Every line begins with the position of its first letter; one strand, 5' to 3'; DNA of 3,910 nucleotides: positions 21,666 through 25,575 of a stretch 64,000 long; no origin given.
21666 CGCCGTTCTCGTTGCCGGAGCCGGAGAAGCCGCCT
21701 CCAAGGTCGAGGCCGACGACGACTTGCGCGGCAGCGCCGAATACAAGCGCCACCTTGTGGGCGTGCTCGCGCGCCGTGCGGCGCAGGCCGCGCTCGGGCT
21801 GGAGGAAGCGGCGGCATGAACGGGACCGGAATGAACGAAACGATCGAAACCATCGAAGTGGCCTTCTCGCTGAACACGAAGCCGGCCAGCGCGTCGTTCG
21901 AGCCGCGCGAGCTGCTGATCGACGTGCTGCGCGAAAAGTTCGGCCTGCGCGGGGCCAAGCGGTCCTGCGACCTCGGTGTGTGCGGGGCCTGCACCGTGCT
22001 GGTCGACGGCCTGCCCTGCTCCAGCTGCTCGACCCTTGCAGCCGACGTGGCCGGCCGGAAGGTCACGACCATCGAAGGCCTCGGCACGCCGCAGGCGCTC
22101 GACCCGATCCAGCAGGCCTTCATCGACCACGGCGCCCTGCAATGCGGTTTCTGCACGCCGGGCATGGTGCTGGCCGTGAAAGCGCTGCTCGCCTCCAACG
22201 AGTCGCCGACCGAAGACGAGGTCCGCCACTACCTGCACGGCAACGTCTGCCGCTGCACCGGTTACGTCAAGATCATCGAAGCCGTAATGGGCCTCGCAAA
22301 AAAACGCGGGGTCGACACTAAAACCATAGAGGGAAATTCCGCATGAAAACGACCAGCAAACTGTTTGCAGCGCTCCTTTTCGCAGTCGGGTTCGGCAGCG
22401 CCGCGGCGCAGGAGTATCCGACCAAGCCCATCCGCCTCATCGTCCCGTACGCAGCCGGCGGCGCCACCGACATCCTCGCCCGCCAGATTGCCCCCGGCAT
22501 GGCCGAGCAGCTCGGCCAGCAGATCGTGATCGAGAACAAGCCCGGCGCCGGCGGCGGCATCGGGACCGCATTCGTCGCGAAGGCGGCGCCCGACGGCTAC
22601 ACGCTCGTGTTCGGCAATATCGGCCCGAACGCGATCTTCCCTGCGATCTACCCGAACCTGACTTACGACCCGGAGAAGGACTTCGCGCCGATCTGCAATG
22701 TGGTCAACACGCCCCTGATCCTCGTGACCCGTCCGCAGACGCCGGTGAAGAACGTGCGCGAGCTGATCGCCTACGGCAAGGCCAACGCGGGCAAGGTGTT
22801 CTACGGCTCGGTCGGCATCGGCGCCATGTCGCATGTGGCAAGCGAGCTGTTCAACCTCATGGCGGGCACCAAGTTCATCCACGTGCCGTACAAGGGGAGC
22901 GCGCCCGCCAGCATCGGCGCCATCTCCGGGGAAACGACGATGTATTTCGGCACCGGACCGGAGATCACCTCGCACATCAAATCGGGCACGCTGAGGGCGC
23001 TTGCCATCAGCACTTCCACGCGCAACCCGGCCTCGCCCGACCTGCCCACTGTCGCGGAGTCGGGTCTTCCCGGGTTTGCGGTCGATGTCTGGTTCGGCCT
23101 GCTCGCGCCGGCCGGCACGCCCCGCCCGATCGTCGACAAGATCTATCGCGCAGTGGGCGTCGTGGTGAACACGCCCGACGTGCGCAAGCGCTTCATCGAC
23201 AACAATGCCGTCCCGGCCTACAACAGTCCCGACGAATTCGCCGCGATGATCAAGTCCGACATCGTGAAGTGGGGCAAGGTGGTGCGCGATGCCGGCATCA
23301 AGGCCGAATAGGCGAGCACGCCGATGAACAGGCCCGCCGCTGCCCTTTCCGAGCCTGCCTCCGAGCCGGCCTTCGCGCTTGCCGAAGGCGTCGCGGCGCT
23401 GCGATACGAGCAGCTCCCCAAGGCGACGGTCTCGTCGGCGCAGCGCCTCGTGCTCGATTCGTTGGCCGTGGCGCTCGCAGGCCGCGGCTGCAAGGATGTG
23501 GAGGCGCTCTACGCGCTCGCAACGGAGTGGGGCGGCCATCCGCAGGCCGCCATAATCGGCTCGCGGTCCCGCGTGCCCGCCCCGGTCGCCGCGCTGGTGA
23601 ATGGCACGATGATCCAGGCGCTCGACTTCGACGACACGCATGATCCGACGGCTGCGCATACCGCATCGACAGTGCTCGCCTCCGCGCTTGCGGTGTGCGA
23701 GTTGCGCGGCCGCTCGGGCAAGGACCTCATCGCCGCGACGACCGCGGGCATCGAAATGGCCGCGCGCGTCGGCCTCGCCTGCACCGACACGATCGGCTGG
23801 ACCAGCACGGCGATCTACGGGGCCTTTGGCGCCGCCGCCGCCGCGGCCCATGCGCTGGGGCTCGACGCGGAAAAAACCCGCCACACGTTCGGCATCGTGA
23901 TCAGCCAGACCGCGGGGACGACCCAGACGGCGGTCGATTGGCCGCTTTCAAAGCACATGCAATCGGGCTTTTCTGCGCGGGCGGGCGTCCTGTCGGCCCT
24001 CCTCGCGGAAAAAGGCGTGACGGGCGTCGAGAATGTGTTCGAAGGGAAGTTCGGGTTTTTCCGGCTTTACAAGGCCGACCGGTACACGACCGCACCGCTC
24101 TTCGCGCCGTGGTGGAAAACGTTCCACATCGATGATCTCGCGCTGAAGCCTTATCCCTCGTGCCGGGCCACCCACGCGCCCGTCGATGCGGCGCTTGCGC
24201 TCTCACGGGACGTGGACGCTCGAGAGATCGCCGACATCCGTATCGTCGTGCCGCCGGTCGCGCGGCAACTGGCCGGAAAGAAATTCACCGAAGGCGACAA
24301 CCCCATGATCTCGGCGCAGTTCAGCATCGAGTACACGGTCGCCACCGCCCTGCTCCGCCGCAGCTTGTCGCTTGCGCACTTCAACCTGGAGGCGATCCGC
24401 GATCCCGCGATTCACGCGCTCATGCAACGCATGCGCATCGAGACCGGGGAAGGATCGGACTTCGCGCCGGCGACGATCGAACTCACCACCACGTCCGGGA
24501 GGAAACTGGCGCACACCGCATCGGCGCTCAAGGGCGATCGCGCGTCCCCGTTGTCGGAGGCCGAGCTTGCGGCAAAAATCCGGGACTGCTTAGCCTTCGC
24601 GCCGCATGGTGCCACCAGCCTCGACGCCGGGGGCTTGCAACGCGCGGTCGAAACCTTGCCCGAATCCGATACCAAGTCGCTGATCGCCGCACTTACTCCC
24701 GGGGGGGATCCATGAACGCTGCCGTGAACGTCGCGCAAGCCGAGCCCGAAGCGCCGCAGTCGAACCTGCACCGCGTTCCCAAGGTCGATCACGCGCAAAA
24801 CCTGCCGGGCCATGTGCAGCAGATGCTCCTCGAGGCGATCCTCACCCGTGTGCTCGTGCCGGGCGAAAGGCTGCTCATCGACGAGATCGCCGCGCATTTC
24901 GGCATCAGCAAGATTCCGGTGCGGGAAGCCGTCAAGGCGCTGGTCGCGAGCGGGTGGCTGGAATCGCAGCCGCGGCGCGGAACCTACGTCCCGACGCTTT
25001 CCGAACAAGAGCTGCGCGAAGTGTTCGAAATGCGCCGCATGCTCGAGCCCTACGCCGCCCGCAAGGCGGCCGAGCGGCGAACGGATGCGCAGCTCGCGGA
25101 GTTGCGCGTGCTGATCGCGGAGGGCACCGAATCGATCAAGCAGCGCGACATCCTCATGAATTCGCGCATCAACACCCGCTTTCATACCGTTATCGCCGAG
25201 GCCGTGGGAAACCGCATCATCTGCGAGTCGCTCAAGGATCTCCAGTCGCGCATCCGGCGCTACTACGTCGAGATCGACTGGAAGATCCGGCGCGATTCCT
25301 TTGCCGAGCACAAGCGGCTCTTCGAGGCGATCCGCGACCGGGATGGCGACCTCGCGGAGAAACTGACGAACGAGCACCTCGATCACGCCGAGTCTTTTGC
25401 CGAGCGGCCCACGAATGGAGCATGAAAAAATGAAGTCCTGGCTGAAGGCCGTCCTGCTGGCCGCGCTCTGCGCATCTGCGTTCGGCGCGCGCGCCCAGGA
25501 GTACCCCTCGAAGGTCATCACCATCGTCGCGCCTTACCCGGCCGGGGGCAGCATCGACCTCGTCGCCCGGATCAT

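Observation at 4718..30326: Split, composite pyridine-ring catabolic super-cluster: a nicotinate lower pathway fed by two Mo hydroxylases, a Rieske oxygenase and an MmgE/PrpD protein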

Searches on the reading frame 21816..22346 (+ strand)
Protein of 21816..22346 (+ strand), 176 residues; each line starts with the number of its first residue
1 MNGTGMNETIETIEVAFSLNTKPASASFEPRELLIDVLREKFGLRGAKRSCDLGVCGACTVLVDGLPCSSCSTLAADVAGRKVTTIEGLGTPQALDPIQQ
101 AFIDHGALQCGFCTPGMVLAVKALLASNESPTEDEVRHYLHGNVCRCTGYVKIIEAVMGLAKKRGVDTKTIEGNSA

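Call 4: search_protein_families(library=pfam, proteins=[window:21816-22346:+])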
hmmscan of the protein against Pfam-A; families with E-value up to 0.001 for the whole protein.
window:21816-22346:+ (176 aa): 3 families
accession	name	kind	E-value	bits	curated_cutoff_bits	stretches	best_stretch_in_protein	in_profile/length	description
PF01799.25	Fer2_2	-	4.1e-33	113.8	30.3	1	85-157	1-74/75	[2Fe-2S] binding domain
PF13085.11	Fer2_3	-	1.8e-07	31.6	27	1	48-89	49-89/107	2Fe-2S iron-sulfur cluster binding domain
PF00111.32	Fer2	-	3.3e-06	27.4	21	1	20-67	4-52/77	2Fe-2S iron-sulfur cluster binding domain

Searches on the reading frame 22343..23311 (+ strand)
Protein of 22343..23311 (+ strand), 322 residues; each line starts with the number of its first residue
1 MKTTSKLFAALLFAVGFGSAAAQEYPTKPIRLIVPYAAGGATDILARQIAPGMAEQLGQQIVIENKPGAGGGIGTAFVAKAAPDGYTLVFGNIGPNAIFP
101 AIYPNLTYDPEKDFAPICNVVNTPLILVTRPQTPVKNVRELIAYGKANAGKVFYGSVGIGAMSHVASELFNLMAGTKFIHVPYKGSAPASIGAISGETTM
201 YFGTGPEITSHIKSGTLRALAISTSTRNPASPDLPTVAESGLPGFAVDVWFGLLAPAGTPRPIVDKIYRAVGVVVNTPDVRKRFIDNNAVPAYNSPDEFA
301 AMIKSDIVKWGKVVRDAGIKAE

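Call 4: search_protein_families(library=pfam, proteins=[window:22343-23311:+])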
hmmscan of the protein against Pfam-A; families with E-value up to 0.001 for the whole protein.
window:22343-23311:+ (322 aa): 1 family
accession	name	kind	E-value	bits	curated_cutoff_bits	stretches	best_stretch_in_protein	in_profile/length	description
PF03401.19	TctC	-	2.9e-73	247.2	27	1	46-318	2-273/274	Tripartite tricarboxylate transporter family receptor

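Call 42: search_solved_structures(query=window:22343-23311:+, max_evalue=1e-20)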
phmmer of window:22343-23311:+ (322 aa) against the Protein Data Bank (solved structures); distinct sequences matched with E-value up to 1e-20: 11.
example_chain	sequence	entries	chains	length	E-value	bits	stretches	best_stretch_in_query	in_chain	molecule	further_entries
2dvz_A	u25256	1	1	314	2.8e-74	253.5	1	21-320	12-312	Putative exported protein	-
2f5x_A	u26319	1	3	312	8.2e-67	229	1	23-320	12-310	BugD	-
2qpq_A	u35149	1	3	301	3.3e-66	227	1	23-321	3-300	protein Bug27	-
8hka_A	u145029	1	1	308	3.4e-66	226.9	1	28-320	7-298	Periplasmic terephthalate binding protein (TBP)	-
8hk9_D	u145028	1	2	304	6.8e-66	226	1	29-320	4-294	Periplasmic terephthalate binding protein (TBP)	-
8hkb_A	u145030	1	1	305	4.5e-65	223.3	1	29-320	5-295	Periplasmic terephthalate binding protein (TBP)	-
5oei_A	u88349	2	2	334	1.2e-60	208.7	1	22-319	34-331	Uncharacterized protein family UPF0065:Tat pathway signal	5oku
7ndr_A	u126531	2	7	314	3.9e-60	207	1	27-320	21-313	Tripartite tricarboxylate transporter substrate binding protein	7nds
6hke_A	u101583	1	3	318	5.1e-60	206.7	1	24-315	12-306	Possible TctC subunit of the Tripartite Tricarboxylate Transport(TTT) Family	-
4x9t_A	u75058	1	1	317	2.4e-39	138.8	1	23-320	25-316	Uncharacterized protein UPF0065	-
25hk_A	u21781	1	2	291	6.1e-32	114.4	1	20-301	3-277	Tripartite tricarboxylate transporter substrate binding protein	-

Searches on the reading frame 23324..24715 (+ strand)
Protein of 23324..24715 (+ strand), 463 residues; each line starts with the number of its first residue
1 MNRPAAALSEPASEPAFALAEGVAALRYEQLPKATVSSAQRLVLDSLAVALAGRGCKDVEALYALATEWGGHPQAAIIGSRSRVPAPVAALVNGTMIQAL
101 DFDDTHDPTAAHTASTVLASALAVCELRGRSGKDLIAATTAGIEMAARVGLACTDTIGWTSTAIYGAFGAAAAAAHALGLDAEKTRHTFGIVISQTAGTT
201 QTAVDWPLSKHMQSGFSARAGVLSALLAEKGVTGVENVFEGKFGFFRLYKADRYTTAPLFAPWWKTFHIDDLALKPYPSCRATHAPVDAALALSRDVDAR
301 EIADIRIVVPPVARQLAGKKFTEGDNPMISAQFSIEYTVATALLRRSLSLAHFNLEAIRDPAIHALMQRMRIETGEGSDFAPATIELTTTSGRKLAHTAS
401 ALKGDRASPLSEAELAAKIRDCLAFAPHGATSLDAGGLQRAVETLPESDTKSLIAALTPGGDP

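Call 4: search_protein_families(library=pfam, proteins=[window:23324-24715:+])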
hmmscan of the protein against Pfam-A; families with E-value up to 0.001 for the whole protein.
window:23324-24715:+ (463 aa): 2 families
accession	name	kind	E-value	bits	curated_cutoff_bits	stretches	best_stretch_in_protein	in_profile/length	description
PF03972.19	MmgE_PrpD_N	-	4.8e-61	206.5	32.1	1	19-250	3-236/244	MmgE/PrpD N-terminal domain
PF19305.4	MmgE_PrpD_C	-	1.7e-26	93.5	32.1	1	277-424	1-153/173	MmgE/PrpD C-terminal domain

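Call 6: search_protein_families(library=ncbifam, proteins=[window:23324-24715:+], max_evalue=0.00001)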
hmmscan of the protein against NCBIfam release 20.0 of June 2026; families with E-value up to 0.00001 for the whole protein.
window:23324-24715:+ (463 aa): 2 families
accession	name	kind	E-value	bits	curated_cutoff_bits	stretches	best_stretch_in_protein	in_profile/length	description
NF042438.1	PrpD_hiGCgrampos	equivalog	1.6e-08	33.6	950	1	43-306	47-315/499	2-methylcitrate dehydratase PrpD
NF006943.0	PRK09425.1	equivalog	2.2e-08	33.3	575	1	29-373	27-383/480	bifunctional 2-methylcitrate dehydratase/aconitate hydratase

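Call 25: search_solved_structures(query=window:23324-24715:+)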
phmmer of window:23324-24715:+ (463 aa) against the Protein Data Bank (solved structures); distinct sequences matched with E-value up to 0.001: 10.
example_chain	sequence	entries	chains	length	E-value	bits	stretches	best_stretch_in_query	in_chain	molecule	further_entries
2hp0_A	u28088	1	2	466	4.4e-43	151.2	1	19-433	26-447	IDS-epimerase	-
2hp3_A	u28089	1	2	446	5.7e-43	150.8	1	19-433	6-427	IDS-epimerase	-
7bra_A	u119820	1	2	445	3e-37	132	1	19-360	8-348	Bacillus subtilis IRG1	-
7e9d_A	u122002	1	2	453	3e-36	128.7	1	19-360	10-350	IRG1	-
7br9_A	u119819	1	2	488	5.8e-28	101.4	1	23-420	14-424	Cis-aconitate decarboxylase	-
6r6t_A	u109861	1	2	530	7.7e-28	101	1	23-420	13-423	Cis-aconitate decarboxylase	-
12vw_A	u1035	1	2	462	2.3e-26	96.1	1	20-420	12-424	Cis-aconitate decarboxylase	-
12ux_A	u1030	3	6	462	3.2e-26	95.7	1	20-420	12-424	Cis-aconitate decarboxylase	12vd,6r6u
12vq_A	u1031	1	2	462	4.5e-26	95.2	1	20-420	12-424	Cis-aconitate decarboxylase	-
12vt_A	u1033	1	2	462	7.1e-26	94.5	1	20-420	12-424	Cis-aconitate decarboxylase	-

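Call 35: search_dna_similar(query=window:23324-24715:+, collection=plasmids, mode=protein, max_rows=12)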
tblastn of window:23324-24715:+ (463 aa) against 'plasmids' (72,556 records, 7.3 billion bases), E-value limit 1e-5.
Records with a match: 659; places in all: 960; records where one place covers at least 80% of the query: 543.
Best place of each record, by identity: <60% 659.
By first word of the organism name: Rhizobium 120; Sinorhizobium 86; Agrobacterium 49; Pseudosulfitobacter 33; Azospirillum 30; Paracoccus 22; Leisingera 17; Burkholderia 15; Paraburkholderia 14; Rhodococcus 14; and 91 more.
By predicted mobility (MOB-suite, as given by PLSDB): non-mobilizable 362; conjugative 163; mobilizable 134.
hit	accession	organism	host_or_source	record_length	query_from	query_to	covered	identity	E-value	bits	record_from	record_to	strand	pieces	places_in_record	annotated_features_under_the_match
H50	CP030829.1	Neorhizobium sp. NCHU2750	Rosa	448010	19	458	95%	33.4%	3e-46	179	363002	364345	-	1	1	hypothetical protein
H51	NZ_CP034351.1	Streptomyces sp. W1SF4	-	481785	19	457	95%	32.9%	1e-32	139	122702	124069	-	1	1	MmgE/PrpD family protein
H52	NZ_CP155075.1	Paraburkholderia sp. PREW-6R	single cell,Phlox subulata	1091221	19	462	96%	32.3%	4e-32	137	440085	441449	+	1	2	none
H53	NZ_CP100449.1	Halomarina sp. BCD28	cell culture,sediment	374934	19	458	95%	32.5%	2e-25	117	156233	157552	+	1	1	MmgE/PrpD family protein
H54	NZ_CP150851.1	Burkholderia pyrrocinia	-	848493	19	420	87%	35.5%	2e-32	138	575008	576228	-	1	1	MmgE/PrpD family protein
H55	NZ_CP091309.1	Burkholderia pyrrocinia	-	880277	23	420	86%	35.8%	2e-31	135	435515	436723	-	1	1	MmgE/PrpD family protein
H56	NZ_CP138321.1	Agrobacterium fabrum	Blueberry,Crown gall tissues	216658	19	454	94%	32.6%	1e-38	157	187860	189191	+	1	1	MmgE/PrpD family protein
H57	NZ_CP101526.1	Burkholderia arboris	mixed culture,soil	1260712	19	460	95%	32.0%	6e-26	119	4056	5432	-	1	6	none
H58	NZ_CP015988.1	Sphingobium sp. EP60837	cell culture,soil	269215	19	458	95%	31.9%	5e-44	172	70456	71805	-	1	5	MmgE/PrpD family protein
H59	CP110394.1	Burkholderia sp. JSH-S8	Tetrastigma hemsleyanum Diels et Gilg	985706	19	448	93%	32.5%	1e-22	108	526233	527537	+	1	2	MmgE/PrpD family protein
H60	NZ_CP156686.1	Burkholderia stagnalis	Bacterial cells,soils collected in ...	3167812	27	463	94%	31.9%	6e-26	119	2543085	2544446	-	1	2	none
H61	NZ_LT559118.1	Nonomuraea gerenzanensis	-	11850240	19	420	87%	34.5%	1e-37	154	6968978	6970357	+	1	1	none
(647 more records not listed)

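Call 36: find_homologous_proteins(query=window:23324-24715:+, max_evalue=1e-30)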
Query window:23324-24715:+ (463 aa): 878 proteins with E <= 1e-30 among 8000 candidates; the best 120 are listed.
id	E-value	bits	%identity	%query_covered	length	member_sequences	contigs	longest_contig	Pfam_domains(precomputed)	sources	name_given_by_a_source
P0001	8.9e-297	1002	100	100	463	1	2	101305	PF19305.5,PF03972.20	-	-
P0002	6.1e-232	788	79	96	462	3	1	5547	PF19305.5,PF03972.20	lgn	-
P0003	9.3e-227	771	78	97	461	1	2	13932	PF19305.5,PF03972.20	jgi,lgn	jgi:2-methylcitrate dehydratase PrpD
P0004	5.2e-226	769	77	99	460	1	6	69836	PF19305.5,PF03972.20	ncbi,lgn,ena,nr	ncbi:MAG: MmgE/PrpD family protein [Betaproteobacteria bacterium]|nr:MmgE/PrpD family protein [Betap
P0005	1.5e-224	764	76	99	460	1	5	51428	PF19305.5,PF03972.20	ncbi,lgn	-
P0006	2.6e-222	757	77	99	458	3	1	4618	PF19305.5,PF03972.20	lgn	-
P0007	2.2e-221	754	76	99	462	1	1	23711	PF19305.5,PF03972.20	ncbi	-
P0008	1.6e-206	705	73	99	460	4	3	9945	PF19305.5,PF03972.20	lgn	-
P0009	2.8e-205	701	72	99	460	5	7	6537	PF19305.5,PF03972.20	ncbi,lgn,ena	ncbi:MAG: MmgE/PrpD family protein [Betaproteobacteria bacterium]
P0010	1.2e-186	639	67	95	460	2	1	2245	PF19305.5,PF03972.20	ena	-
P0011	4.8e-180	617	65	94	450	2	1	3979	PF19305.5,PF03972.20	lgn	-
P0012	1.4e-178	613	66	95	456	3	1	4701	PF19305.5,PF03972.20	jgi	jgi:2-methylcitrate dehydratase PrpD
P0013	3.5e-177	608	64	96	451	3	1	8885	PF19305.5,PF03972.20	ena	-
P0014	4.1e-171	588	60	97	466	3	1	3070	PF19305.5,PF03972.20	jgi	jgi:2-methylcitrate dehydratase PrpD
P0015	2.5e-170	585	62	96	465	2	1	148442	PF19305.5,PF03972.20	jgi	jgi:2-methylcitrate dehydratase PrpD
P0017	1.2e-156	540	58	97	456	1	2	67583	PF19305.5,PF03972.20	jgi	jgi:2-methylcitrate dehydratase PrpD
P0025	3.3e-143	496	59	89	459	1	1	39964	PF19305.5,PF03972.20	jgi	jgi:2-methylcitrate dehydratase PrpD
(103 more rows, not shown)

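Call 37: find_encoding_contigs(protein=P0015, flank=10000, max_places=1)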
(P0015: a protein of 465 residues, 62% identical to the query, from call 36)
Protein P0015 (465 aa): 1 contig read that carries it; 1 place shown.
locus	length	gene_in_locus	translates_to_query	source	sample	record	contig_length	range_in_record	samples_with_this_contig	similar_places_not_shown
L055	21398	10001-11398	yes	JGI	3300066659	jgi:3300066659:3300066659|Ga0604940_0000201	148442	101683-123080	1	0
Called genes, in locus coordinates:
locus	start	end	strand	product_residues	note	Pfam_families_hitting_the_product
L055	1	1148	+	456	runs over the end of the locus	PF03972:MmgE_PrpD_N, PF19305:MmgE_PrpD_C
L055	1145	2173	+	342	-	PF00389:2-Hacid_dh, PF02826:2-Hacid_dh_C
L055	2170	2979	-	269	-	PF12146:Hydrolase_4, PF00561:Abhydrolase_1, PF12697:Abhydrolase_6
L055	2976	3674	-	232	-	PF00857:Isochorismatase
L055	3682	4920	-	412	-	PF01494:FAD_binding_3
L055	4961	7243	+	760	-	PF01315:Ald_Xan_dh_C, PF02738:MoCoBD_1, PF20256:MoCoBD_2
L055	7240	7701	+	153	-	PF06240:COXG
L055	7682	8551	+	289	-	PF00941:FAD_binding_5, PF03450:CO_deh_flav_C (weak)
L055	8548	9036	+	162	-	PF00111:Fer2 (weak), PF13085:Fer2_3 (weak), PF01799:Fer2_2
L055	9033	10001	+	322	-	PF03401:TctC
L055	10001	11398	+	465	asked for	PF03972:MmgE_PrpD_N, PF19305:MmgE_PrpD_C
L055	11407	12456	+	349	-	PF26233:NicX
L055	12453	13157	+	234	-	PF00392:GntR, PF07729:FCD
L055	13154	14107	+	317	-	PF03401:TctC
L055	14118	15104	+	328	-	PF08240:ADH_N, PF00107:ADH_zinc_N, PF13602:ADH_zinc_N_2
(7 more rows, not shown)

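Call 38: find_encoding_contigs(protein=P0017, flank=10000, max_places=1)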
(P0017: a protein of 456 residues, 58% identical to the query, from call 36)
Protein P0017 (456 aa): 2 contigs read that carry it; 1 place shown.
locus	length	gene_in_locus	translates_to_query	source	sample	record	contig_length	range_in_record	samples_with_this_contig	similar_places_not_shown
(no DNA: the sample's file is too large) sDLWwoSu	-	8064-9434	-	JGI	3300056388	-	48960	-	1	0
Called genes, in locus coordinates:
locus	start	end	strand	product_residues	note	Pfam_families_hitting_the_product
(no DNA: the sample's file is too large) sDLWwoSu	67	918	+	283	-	PF02625:XdhC_CoxI, PF13478:XdhC_C, PF04945:YHS (weak)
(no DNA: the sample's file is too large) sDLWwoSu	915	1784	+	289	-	PF00941:FAD_binding_5, PF03450:CO_deh_flav_C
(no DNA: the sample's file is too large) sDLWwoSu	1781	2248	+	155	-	PF00111:Fer2 (weak), PF01799:Fer2_2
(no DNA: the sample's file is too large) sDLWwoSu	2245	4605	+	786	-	PF01315:Ald_Xan_dh_C, PF02738:MoCoBD_1, PF20256:MoCoBD_2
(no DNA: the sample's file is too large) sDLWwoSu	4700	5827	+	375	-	PF03480:DctP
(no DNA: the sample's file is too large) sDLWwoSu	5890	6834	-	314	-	PF03401:TctC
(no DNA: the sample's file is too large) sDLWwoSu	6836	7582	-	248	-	PF00596:Aldolase_II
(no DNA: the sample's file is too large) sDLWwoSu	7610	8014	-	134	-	PF01042:Ribonuc_L-PSP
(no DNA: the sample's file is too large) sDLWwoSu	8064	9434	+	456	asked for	PF03972:MmgE_PrpD_N, PF19305:MmgE_PrpD_C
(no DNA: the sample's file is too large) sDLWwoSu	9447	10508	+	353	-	PF09084:NMT1, PF16868:NMT1_3 (weak)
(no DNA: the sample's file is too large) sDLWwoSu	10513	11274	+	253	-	PF00005:ABC_tran, PF13304:AAA_21 (faint)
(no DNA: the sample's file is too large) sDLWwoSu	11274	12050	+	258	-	PF00528:BPD_transp_1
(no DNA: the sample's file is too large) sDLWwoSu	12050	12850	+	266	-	PF01209:Ubie_methyltran, PF13489:Methyltransf_23, PF08241:Methyltransf_11, PF08242:Methyltransf_12, PF13649:Methyltransf_25, PF13847:Methyltransf_31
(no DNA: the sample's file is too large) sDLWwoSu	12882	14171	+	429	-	PF01979:Amidohydro_1, PF07969:Amidohydro_3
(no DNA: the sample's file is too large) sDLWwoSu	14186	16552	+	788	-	PF01315:Ald_Xan_dh_C, PF02738:MoCoBD_1, PF20256:MoCoBD_2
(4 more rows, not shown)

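Call 39: find_encoding_contigs(protein=P0025, flank=10000, max_places=1)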
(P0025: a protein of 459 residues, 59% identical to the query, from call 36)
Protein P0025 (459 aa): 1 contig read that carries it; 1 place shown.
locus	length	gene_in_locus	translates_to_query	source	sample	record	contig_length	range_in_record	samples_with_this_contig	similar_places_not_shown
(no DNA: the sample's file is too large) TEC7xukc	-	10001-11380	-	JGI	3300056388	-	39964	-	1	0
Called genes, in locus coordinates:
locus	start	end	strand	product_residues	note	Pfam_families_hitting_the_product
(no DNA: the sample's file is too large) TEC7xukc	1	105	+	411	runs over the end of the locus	-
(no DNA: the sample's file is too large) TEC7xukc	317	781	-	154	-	PF12464:Mac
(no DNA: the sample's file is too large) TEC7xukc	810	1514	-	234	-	PF13555:AAA_29 (faint), PF00005:ABC_tran, PF13304:AAA_21 (faint)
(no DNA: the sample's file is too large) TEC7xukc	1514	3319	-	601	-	PF02653:BPD_transp_2, PF00005:ABC_tran, PF13304:AAA_21 (faint), PF12399:BCA_ABC_TP_C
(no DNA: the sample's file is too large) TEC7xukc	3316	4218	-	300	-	PF02653:BPD_transp_2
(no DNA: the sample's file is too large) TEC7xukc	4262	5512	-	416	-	PF13433:Peripla_BP_5, PF13458:Peripla_BP_6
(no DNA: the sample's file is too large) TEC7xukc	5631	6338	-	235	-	PF01841:Transglut_core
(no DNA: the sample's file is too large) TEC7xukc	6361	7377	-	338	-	PF00296:Bac_luciferase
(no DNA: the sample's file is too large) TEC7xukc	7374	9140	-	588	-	PF02129:Peptidase_S15, PF08530:PepX_C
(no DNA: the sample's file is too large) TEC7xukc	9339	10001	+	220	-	PF01557:FAA_hydrolase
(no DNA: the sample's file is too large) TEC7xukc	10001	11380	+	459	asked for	PF03972:MmgE_PrpD_N, PF19305:MmgE_PrpD_C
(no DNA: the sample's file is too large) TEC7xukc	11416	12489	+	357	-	PF13379:NMT1_2, PF09084:NMT1, PF16868:NMT1_3, PF12974:Phosphonate-bd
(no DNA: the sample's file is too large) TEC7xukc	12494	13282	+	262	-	PF00005:ABC_tran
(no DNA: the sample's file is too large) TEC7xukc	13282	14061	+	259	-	PF00528:BPD_transp_1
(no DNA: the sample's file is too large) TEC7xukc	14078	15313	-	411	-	PF13433:Peripla_BP_5, PF13458:Peripla_BP_6, PF01094:ANF_receptor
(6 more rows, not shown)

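Call 55: find_encoding_contigs(protein=P0001, flank=1000, max_places=2)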
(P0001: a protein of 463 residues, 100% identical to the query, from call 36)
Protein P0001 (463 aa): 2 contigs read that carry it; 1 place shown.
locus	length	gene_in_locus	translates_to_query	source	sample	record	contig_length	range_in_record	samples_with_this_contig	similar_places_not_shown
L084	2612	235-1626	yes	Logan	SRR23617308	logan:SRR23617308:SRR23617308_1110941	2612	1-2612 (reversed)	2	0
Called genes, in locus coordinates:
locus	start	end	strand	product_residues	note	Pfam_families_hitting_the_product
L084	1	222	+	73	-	?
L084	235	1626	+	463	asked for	PF03972:MmgE_PrpD_N, PF19305:MmgE_PrpD_C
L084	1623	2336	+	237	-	PF00392:GntR, PF07729:FCD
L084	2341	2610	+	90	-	?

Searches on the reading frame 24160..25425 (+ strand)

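Call 4: search_protein_families(library=pfam, proteins=[window:24160-25425:+])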
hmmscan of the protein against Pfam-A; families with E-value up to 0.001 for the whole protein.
window:24160-25425:+ (421 aa): 2 families
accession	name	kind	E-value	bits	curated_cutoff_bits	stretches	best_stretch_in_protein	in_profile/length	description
PF07729.17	FCD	-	4.7e-28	98.6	24.3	1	287-408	1-124/125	FCD domain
PF00392.27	GntR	-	1e-15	57.6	27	1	218-277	4-64/64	Bacterial regulatory proteins, gntR family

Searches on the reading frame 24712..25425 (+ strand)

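Call 80: search_protein_families(library=ncbifam, proteins=[window:24712-25425:+], max_evalue=0.001)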
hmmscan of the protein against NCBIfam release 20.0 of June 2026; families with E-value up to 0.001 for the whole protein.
window:24712-25425:+ (237 aa): 15 families
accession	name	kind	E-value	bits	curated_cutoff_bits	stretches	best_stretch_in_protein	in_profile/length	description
TIGR03338.1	phnR_burk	equivalog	1.2e-33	116.5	271.5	1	28-226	9-209/212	phosphonate utilization associated transcriptional regulator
NF003011.0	PRK03837.1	subfamily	4.7e-21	75.5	260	1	97-227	100-230/241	transcriptional regulator NanR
NF007741.0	PRK10421.1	equivalog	6.3e-16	58.5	311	2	103-227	100-230/262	transcriptional regulator LldR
NF008504.0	PRK11414.1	equivalog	2.4e-15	56.9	225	1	31-213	12-198/221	GntR family transcriptional regulator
NF007001.0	PRK09464.1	equivalog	3.5e-12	46.5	330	1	31-227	11-229/254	pyruvate dehydrogenase complex transcriptional repressor PdhR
NF008576.0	PRK11534.1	equivalog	4.3e-12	46.2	218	1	37-223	14-210/225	DNA-binding transcriptional regulator CsiR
NF007442.0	PRK09990.1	equivalog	9.5e-11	41.6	301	1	36-226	20-231/256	transcriptional regulator GlcC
NF052282.1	PLP_TF_PdxR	equivalog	1e-07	31.4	320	1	32-112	3-77/448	MocR-like pyridoxine biosynthesis transcription factor PdxR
TIGR02018.2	his_ut_repres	equivalog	6.2e-07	29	220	1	35-109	4-77/226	histidine utilization transcriptional repressor HutC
NF008491.0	PRK11402.1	subfamily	1.5e-06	27.9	269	1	29-94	10-76/243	GntR family transcriptional regulator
TIGR02325.1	C_P_lyase_phnF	equivalog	6.1e-05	22.7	156.8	1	58-94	37-73/238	phosphonate metabolism transcriptional regulator PhnF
TIGR03337.1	phnR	equivalog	0.00012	21.9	296.75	1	35-93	6-65/231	phosphonate utilization transcriptional regulator PhnR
NF052441.1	TransRegRv0792c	equivalog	0.00012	21.4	400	1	37-102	23-89/260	Rv0792c family HTH-type transcriptional regulator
NF007292.0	PRK09764.1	equivalog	0.00014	21.2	281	1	39-119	14-93/240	GntR family transcriptional regulator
NF011575.0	PRK14999.1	equivalog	0.00028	20.3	424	1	34-132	16-113/241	histidine utilization repressor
